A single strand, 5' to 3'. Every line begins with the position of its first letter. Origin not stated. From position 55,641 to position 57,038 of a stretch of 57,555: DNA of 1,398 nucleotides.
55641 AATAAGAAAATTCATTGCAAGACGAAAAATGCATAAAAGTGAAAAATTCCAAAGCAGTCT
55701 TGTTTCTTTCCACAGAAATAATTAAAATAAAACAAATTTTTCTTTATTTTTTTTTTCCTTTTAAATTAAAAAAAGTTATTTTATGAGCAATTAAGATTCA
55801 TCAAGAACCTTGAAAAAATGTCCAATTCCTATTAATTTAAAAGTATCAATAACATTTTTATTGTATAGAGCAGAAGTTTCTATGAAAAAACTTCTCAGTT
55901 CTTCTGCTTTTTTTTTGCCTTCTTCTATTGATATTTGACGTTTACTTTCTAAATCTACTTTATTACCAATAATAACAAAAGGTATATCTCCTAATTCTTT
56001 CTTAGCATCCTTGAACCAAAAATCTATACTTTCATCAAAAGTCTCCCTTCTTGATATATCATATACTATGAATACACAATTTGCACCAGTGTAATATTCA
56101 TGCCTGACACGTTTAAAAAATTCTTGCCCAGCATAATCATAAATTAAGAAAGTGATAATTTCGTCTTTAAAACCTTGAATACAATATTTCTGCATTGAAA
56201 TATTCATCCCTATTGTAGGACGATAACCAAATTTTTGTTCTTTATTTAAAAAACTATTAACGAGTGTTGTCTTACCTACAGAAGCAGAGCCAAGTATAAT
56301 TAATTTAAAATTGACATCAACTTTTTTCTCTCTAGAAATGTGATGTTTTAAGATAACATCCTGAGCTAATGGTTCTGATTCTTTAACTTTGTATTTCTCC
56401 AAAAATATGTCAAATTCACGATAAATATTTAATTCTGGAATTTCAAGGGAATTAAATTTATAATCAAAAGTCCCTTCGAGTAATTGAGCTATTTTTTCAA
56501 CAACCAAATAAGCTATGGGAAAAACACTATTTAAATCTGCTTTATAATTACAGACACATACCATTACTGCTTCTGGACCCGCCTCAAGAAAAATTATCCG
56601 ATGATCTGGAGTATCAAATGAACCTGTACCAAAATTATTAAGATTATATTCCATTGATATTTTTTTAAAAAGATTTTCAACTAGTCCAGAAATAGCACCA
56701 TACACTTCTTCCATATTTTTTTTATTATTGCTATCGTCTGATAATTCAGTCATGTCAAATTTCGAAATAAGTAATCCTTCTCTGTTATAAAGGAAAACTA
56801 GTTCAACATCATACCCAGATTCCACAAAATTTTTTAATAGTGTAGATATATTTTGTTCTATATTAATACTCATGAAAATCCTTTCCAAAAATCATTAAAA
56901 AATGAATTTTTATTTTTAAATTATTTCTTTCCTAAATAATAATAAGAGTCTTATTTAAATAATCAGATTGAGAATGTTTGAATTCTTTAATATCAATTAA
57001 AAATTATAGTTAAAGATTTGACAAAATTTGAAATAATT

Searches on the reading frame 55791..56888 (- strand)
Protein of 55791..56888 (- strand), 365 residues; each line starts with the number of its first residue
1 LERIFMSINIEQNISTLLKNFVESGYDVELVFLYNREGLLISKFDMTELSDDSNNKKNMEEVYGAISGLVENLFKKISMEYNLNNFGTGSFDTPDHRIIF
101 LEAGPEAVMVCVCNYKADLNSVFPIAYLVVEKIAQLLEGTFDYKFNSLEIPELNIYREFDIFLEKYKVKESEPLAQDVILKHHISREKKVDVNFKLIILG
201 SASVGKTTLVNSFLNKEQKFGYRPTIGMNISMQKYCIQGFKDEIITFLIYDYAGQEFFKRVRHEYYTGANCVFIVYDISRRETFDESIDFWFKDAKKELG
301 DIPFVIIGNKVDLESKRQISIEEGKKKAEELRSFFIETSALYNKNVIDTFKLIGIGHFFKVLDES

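Call 75: search_protein_families(library=pfam, proteins=[window:55791-56888:-], max_evalue=0.00001)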
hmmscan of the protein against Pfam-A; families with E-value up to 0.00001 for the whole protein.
window:55791-56888:- (365 aa): 3 families
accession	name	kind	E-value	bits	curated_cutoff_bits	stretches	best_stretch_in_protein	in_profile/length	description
PF00071.28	Ras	-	9.4e-41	139.5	21.6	1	195-352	1-155/162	Ras family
PF08477.19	Roc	-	9.1e-26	90.9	27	1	195-312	1-119/119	Ras of Complex, Roc, domain of DAPkinase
PF00025.27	Arf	-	4.8e-14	52.7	22.3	1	187-327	8-141/174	ADP-ribosylation factor family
